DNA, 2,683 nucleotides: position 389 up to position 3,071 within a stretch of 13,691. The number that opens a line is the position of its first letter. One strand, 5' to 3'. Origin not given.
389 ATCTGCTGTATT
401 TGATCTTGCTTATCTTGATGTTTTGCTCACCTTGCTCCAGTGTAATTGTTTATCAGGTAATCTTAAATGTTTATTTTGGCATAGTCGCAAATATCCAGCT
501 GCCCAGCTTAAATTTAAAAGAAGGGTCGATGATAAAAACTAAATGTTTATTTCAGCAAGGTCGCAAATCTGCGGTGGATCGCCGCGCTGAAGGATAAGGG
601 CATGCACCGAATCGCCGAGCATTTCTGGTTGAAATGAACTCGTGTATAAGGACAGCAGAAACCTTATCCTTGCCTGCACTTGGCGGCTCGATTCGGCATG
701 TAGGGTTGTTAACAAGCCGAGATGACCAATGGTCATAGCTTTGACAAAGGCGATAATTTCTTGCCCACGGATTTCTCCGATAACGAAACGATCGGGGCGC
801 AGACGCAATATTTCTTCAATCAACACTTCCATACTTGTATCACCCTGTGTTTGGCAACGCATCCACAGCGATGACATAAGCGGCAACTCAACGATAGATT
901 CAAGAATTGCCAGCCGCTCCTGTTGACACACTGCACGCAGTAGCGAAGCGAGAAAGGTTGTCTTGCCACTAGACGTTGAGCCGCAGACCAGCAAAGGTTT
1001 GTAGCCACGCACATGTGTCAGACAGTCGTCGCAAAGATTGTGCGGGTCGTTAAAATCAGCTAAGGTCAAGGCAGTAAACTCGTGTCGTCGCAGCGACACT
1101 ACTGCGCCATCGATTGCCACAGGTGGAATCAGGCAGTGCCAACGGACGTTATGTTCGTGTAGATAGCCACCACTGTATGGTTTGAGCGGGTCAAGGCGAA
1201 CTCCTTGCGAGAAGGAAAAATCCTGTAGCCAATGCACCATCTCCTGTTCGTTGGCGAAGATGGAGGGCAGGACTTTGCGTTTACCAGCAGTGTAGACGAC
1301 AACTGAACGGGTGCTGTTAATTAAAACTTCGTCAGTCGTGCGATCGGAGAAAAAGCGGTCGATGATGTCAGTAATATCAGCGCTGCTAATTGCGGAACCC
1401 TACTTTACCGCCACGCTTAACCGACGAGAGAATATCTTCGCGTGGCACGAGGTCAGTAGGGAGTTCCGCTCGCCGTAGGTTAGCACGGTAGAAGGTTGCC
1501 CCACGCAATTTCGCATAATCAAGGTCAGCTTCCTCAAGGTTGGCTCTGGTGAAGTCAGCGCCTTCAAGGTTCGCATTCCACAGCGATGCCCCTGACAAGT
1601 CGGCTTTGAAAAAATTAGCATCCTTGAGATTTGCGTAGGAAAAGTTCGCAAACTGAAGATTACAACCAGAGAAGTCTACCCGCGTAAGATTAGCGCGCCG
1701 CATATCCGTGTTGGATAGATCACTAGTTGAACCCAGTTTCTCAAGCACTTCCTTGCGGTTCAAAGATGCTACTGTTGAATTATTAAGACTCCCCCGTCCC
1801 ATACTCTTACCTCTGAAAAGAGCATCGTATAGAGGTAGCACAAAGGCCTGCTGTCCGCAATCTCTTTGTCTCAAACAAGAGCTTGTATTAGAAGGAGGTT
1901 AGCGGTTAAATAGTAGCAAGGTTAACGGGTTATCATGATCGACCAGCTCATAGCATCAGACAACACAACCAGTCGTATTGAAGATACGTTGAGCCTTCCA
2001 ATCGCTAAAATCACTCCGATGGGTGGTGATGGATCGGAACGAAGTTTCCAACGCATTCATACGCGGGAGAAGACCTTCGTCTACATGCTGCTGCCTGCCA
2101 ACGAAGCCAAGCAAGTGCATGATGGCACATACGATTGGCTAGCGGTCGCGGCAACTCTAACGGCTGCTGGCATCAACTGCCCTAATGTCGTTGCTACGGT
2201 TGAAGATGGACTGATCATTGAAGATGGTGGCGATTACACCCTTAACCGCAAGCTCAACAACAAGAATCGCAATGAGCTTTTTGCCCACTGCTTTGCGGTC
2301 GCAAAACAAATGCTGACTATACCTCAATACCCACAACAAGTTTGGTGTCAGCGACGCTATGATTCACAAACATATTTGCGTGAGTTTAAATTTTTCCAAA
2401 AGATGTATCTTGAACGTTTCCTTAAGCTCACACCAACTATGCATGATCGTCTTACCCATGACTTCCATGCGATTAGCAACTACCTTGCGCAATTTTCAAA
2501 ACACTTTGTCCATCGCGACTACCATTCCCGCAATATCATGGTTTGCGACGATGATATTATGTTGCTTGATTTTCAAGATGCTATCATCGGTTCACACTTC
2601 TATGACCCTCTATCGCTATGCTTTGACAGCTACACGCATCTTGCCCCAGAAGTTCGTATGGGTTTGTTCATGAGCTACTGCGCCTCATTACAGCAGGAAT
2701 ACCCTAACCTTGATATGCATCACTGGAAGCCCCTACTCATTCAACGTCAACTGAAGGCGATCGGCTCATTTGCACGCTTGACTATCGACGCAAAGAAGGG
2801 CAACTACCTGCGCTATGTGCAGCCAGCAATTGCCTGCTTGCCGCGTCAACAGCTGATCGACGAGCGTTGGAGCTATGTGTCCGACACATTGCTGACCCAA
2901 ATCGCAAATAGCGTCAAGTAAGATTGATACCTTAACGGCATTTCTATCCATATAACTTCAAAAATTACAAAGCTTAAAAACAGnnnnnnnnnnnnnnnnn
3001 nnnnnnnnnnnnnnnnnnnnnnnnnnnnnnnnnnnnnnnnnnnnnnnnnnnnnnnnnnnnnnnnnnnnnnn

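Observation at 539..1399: Orphan, unusually small CpaF/VirB11-type ATPase with no canonical start for its N-domain and substitutions at two conserved acidic positions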

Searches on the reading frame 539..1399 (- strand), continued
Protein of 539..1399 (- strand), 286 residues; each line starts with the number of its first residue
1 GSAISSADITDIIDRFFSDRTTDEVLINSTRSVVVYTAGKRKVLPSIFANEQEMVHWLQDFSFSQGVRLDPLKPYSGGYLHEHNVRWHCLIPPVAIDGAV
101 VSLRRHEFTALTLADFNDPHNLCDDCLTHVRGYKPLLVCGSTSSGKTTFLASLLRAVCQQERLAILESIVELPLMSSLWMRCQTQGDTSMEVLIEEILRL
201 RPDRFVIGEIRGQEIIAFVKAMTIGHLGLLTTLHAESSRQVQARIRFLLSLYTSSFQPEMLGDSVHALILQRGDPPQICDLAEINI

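Call 56: search_protein_families(library=ncbifam, proteins=[L005:1989-3383:+, L105:3782-5305:+, L105:6392-6991:+, L105:7001-7870:+, L105:5412-6398:+], max_evalue=0.01)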
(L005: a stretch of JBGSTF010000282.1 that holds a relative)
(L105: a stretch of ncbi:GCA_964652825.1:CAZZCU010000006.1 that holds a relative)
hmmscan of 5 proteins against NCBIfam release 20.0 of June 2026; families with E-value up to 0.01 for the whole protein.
L005:1989-3383:+ (464 aa): 2 families
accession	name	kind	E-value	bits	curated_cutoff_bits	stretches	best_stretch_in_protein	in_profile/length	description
TIGR02899.1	spore_safA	subfamily_domain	0.00011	22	67.85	1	143-163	20-40/44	SafA/ExsA family spore coat assembly protein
NF008399.0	PRK11198.1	equivalog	0.00038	20.9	134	1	115-164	94-144/149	peptidoglycan-binding protein LysM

L105:3782-5305:+ (507 aa): 2 families
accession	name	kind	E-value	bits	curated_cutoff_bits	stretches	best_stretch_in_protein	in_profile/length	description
NF051433.1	ArfC_sunset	exception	0.0019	18.7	100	1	54-162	34-120/160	channel accessory protein ArfC, sunset domain variant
TIGR02899.1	spore_safA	subfamily_domain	0.0037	17.2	67.85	0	162-203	2-40/44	SafA/ExsA family spore coat assembly protein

L105:6392-6991:+ (199 aa): 0 families

L105:7001-7870:+ (289 aa): 25 families
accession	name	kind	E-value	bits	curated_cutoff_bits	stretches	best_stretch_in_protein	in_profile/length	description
TIGR03819.1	heli_sec_ATPase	hypoth_equivalog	1.6e-56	191.9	373.15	1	4-247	56-301/340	TadA family conjugal transfer-associated ATPase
TIGR02788.1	VirB11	equivalog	3.6e-39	134.6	249.95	2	112-248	132-267/308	P-type DNA transfer ATPase VirB11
TIGR02782.1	TrbB_P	equivalog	3.7e-36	125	304.55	1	3-249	14-258/303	P-type conjugative transfer ATPase TrbB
NF010407.0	PRK13833.1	subfamily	1.9e-29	103.1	499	1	28-247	46-263/323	conjugal transfer protein TrbB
NF010469.0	PRK13894.1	subfamily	3.3e-28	98.9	508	1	3-248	27-269/320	conjugal transfer ATPase TrbB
NF010475.0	PRK13900.1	equivalog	3.3e-28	98.7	389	2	112-239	148-275/333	type IV secretion system ATPase VirB11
NF010425.0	PRK13851.1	equivalog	1.6e-24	86.4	461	1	103-249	142-286/344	type IV secretion system protein VirB11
NF058587.1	archaellum_moto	equivalog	9.6e-21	74.1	550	1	117-244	268-394/527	archaellum flagellar ATPase motor FlaI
NF041000.1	ATPase_ComGA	equivalog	4.5e-14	52.1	300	1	114-247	117-246/267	competence type IV pilus ATPase ComGA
NF053672.1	bindosome_BasE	exception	2.2e-13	49.8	1000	1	128-237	274-382/512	bindosome assembly system ATPase subunit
TIGR02525.1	plasmid_TraJ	equivalog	2e-08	33.6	368.3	1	117-246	141-273/372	plasmid transfer ATPase TraJ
NF007755.0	PRK10436.1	equivalog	1e-07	31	617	1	100-246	194-335/465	type II secretion system protein GspE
TIGR01420.1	pilT_fam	subfamily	1.2e-07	31.3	319.1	1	115-243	112-239/343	PilT/PilU family type 4a pilus ATPase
TIGR02533.1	type_II_gspE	equivalog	6e-07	28.5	630.25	1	97-244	215-357/486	type II secretion system ATPase GspE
NF053733.1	HJMigATPsPINA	equivalog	5.5e-06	25.2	800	1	69-240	194-353/502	holliday junction branch migration ATPase PINA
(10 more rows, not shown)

L105:5412-6398:+ (328 aa): 3 families
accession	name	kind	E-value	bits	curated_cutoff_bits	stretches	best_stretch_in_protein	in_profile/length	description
TIGR00732.1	dprA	equivalog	7.6e-56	188.8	191.15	1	90-307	2-216/220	DNA-processing protein DprA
NF008007.0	PRK10736.1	equivalog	8.5e-44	150.2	495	1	94-308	69-280/374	DNA-protecting protein DprA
TIGR00725.1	TIGR00725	hypoth_equivalog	0.00026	20.5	106.9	0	133-179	2-48/159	TIGR00725 family protein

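Call 62: find_encoding_contigs(protein=P0032, flank=6000, max_places=2)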
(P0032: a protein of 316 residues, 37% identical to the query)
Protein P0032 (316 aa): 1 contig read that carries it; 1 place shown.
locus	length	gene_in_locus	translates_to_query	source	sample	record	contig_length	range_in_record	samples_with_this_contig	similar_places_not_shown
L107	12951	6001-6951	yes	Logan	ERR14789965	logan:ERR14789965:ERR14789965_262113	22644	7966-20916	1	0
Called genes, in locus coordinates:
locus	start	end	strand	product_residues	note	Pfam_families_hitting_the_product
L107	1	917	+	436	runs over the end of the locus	PF04932:Wzy_C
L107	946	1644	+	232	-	-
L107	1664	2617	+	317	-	PF13174:TPR_6 (faint), PF13432:TPR_16 (faint), PF14559:TPR_19 (weak)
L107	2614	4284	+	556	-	-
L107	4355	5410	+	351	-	PF02481:DNA_processg_A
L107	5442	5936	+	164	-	-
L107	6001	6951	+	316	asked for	PF00437:T2SSE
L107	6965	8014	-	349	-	PF05496:RuvB_N, PF00004:AAA, PF07728:AAA_5 (faint), PF17864:AAA_lid_4, PF05491:WHD_RuvB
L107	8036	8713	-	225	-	PF01330:RuvA_N, PF00633:HHH (faint), PF14520:HHH_5, PF07499:RuvA_C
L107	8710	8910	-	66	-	-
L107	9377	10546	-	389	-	PF00438:S-AdoMet_synt_N, PF02772:S-AdoMet_synt_M, PF02773:S-AdoMet_synt_C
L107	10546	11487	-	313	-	PF01509:TruB_N, PF16198:TruB_C_2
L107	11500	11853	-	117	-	PF02033:RBFA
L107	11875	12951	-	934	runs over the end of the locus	?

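Call 63: find_encoding_contigs(protein=P0062, flank=6000, max_places=2)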
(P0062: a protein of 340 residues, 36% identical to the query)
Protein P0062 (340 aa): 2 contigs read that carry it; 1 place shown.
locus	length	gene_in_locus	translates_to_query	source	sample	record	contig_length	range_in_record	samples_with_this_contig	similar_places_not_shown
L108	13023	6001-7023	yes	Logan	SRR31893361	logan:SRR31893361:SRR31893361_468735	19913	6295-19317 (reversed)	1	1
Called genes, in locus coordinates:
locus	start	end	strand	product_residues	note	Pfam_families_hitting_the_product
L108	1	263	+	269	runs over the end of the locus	-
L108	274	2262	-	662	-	PF16177:ACAS_N, PF00501:AMP-binding, PF13193:AMP-binding_C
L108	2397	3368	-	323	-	-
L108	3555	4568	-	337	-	-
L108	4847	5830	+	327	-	-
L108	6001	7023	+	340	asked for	PF00437:T2SSE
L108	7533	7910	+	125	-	-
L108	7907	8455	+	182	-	PF00482:T2SSF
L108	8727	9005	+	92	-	PF14029:DUF4244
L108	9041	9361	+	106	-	-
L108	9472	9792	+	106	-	-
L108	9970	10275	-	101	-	-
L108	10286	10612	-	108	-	-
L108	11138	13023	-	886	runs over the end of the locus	PF00270:DEAD, PF00271:Helicase_C, PF22982:WHD_HRQ1, PF09369:MZB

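Call 66: search_protein_families(library=padloc, proteins=[window:539-1390:-], max_evalue=0.01)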
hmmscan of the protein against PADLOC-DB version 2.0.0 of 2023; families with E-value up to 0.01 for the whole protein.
window:539-1390:- (283 aa): 1 family
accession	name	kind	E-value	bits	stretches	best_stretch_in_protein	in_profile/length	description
PDLC04140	mad8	-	0.0011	16.6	1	129-158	26-57/314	mads_8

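Call 68: search_protein_families(library=pfam, proteins=[L001:1194-1505:-], max_evalue=1)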
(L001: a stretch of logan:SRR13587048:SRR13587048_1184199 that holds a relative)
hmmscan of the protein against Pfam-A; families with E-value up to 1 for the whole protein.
L001:1194-1505:- (103 aa): 1 family
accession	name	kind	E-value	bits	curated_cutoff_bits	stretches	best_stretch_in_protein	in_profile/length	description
PF06200.19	tify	-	0.11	12.2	27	1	21-43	4-27/34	tify domain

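Call 70: find_encoding_contigs(protein=P0009, flank=5000, max_places=2)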
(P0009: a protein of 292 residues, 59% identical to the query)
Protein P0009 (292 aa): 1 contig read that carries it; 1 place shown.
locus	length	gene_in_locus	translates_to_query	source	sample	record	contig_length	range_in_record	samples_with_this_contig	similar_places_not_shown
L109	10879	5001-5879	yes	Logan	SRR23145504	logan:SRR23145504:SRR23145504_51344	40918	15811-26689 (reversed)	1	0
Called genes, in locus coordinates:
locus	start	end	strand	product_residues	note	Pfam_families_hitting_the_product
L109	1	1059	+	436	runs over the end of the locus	PF13637:Ank_4 (faint), PF13857:Ank_5 (faint), PF00023:Ank (faint), PF13606:Ank_3 (faint), PF12796:Ank_2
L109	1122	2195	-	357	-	PF03462:PCRF, PF00472:RF-1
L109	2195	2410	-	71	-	PF01197:Ribosomal_L31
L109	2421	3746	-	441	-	PF07498:Rho_N, PF07497:Rho_RNA_bind, PF00006:ATP-synt_ab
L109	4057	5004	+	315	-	PF02481:DNA_processg_A, PF18306:LDcluster4 (weak)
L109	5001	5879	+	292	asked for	PF00437:T2SSE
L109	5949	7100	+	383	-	PF13433:Peripla_BP_5, PF13458:Peripla_BP_6, PF01094:ANF_receptor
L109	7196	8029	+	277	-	PF02653:BPD_transp_2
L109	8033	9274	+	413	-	PF02653:BPD_transp_2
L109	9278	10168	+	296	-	PF13476:AAA_23 (faint), PF00005:ABC_tran, PF13304:AAA_21 (faint), PF12399:BCA_ABC_TP_C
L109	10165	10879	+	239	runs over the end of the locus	PF00005:ABC_tran, PF13304:AAA_21 (weak)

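Call 71: find_encoding_contigs(protein=P0007, flank=5000, max_places=2)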
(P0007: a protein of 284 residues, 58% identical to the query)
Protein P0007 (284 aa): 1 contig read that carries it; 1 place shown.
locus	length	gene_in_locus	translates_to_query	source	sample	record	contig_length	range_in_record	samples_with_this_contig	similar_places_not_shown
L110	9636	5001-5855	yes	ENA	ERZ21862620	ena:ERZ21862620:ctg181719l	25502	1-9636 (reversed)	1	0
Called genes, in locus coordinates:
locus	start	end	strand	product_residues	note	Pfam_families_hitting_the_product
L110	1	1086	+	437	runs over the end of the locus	PF06689:zf-C4_ClpX, PF05496:RuvB_N (faint), PF07724:AAA_2, PF00004:AAA, PF07728:AAA_5 (faint), PF10431:ClpB_D2-small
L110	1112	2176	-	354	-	PF03462:PCRF, PF00472:RF-1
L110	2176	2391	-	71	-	PF01197:Ribosomal_L31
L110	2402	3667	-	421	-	PF07498:Rho_N, PF07497:Rho_RNA_bind, PF00006:ATP-synt_ab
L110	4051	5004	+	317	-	PF02481:DNA_processg_A, PF18306:LDcluster4 (faint)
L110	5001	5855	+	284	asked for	PF00437:T2SSE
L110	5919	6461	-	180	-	-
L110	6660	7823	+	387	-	PF13433:Peripla_BP_5, PF13458:Peripla_BP_6, PF01094:ANF_receptor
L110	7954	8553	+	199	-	PF02653:BPD_transp_2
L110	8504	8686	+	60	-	-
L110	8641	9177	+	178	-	-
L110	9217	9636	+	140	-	?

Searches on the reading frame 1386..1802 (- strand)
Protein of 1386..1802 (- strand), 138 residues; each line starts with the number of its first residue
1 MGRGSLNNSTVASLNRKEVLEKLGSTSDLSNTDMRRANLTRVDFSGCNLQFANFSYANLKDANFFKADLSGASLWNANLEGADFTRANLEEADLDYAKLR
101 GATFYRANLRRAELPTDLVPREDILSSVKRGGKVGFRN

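Call 5: search_protein_families(library=pfam, proteins=[window:1386-1802:-], max_evalue=0.01)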
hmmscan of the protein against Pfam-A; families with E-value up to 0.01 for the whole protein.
window:1386-1802:- (138 aa): 4 families
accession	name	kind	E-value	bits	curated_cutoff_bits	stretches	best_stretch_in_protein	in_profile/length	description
PF00805.28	Pentapeptide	-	1.1e-25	89.2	20.2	3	62-95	1-34/40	Pentapeptide repeats (8 copies)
PF13599.13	Pentapeptide_4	-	2.1e-20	73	38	2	28-93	12-77/78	Pentapeptide repeat region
PF13576.12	Pentapeptide_3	-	1.4e-10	41.6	27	2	44-87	1-47/48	Pentapeptide repeats (9 copies)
PF25296.1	Decapeptide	-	2e-07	31.2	45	1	30-93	8-71/74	Decapeptide repeat region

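Call 6: search_protein_families(library=ncbifam, proteins=[window:1386-1802:-], max_evalue=0.01)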
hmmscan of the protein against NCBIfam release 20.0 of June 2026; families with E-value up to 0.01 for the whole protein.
window:1386-1802:- (138 aa): 17 families
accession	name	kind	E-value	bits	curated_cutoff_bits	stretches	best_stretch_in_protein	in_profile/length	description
NF052603.1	penta_Alr5209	equivalog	2.9e-20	72.5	125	2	59-117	30-88/113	Alr5209 family pentapeptide repeat protein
NF047416.1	penta_HetL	equivalog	1.3e-18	67.3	260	1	13-121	19-128/218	heterocyst differentiation pentapeptide repeat protein HetL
NF011744.0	PRK15197.1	equivalog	1.3e-12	47.5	274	1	14-112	161-259/291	SPI-2 type III secretion system effector PipB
NF011743.0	PRK15196.1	equivalog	4.5e-11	42.2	354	1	32-109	247-324/350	type III secretion system effector PipB2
NF033900.0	T4SS_IcmE_DotG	equivalog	1.9e-09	36.2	750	1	14-112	530-629/1008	type IVB secretion system protein DotG/IcmE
NF033086.2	penta_rpt_Qnr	equivalog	4.3e-08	33.1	240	1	14-98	7-97/211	Qnr family pentapeptide repeat protein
NF038182.1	penta_rpt_SmQnr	exception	1.2e-07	31.8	460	1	29-104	117-197/215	SmQnr family pentapeptide repeat protein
NF000071.4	penta_rpt_QnrA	exception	4.3e-07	29.9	450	1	25-109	14-104/218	QnrA family quinolone resistance pentapeptide repeat protein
NF000056.3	penta_rpt_QnrS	exception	1.8e-06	27.8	460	1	29-109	28-104/218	QnrS family quinolone resistance pentapeptide repeat protein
NF012152.0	penta_rpt_QnrC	exception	3e-06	27.4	500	1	35-108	34-103/221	QnrC family quinolone resistance pentapeptide repeat protein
NF012151.0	penta_rpt_QnrAS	exception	4e-06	27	490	1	43-113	118-183/218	QnrAS family quinolone resistance pentapeptide repeat protein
NF000421.1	penta_rpt_QnrVC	exception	6.5e-06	26.2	460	1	32-109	11-84/218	QnrVC family quinolone resistance pentapeptide repeat protein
NF000349.1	mfpA_AE000516.2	equivalog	1.5e-05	24.9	360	1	38-113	83-158/183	pentapeptide repeat protein MfpA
NF000420.1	penta_rpt_QnrB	exception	2e-05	24.7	460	1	26-105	22-102/214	QnrB family quinolone resistance pentapeptide repeat protein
NF033375.2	penta_rpt_QnrE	exception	3.7e-05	23.8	480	1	26-104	68-146/214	QnrE family quinolone resistance pentapeptide repeat protein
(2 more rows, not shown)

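Call 66: search_protein_families(library=padloc, proteins=[window:1386-1802:-], max_evalue=0.01)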
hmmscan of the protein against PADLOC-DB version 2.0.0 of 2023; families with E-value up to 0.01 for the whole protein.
window:1386-1802:- (138 aa): 0 families

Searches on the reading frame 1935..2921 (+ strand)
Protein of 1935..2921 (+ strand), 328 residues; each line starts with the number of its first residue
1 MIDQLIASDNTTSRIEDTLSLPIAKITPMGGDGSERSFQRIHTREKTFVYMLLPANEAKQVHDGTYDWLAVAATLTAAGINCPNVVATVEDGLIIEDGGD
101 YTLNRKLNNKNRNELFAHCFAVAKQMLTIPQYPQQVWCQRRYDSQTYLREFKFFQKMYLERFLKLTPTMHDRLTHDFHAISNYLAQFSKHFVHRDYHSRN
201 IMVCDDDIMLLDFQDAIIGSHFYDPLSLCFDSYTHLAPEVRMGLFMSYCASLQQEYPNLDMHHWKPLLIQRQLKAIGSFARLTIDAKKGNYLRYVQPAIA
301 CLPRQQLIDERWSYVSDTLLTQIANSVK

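Call 5: search_protein_families(library=pfam, proteins=[window:1935-2921:+], max_evalue=0.01)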
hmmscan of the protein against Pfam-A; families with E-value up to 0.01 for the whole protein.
window:1935-2921:+ (328 aa): 2 families
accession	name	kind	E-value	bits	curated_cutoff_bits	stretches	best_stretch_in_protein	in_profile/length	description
PF01636.29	APH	-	2.9e-16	60.4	23.2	1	26-258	2-235/239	Phosphotransferase enzyme family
PF02958.26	EcKL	-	0.0042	16.9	22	1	158-241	189-270/294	Ecdysteroid kinase-like family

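Call 6: search_protein_families(library=ncbifam, proteins=[window:1935-2921:+], max_evalue=0.01)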
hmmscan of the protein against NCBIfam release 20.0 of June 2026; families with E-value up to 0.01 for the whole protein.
window:1935-2921:+ (328 aa): 4 families
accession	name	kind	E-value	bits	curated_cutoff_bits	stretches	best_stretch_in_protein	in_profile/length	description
NF045759.1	NamurgluKinAmgK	equivalog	1.5e-19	70.3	550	1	66-300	58-300/324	N-acetylmuramate/N-acetylglucosamine kinase AmgK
NF045698.1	MurGlcNAcKinAmgK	equivalog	3.1e-15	56.3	500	1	68-296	84-328/360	N-acetylmuramate/N-acetylglucosamine kinase AmgK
TIGR02906.1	spore_CotS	subfamily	0.00097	18.2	172.7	1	169-228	168-227/314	CotS family spore coat protein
NF041256.1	GntI_guanitoxin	equivalog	0.0041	16.5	357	1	164-254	144-237/282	guanitoxin biosynthesis pre-guanitoxin N-oxide kinase GntI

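Call 66: search_protein_families(library=padloc, proteins=[window:1935-2921:+], max_evalue=0.01)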
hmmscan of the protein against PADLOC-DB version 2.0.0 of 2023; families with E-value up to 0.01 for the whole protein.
window:1935-2921:+ (328 aa): 0 families
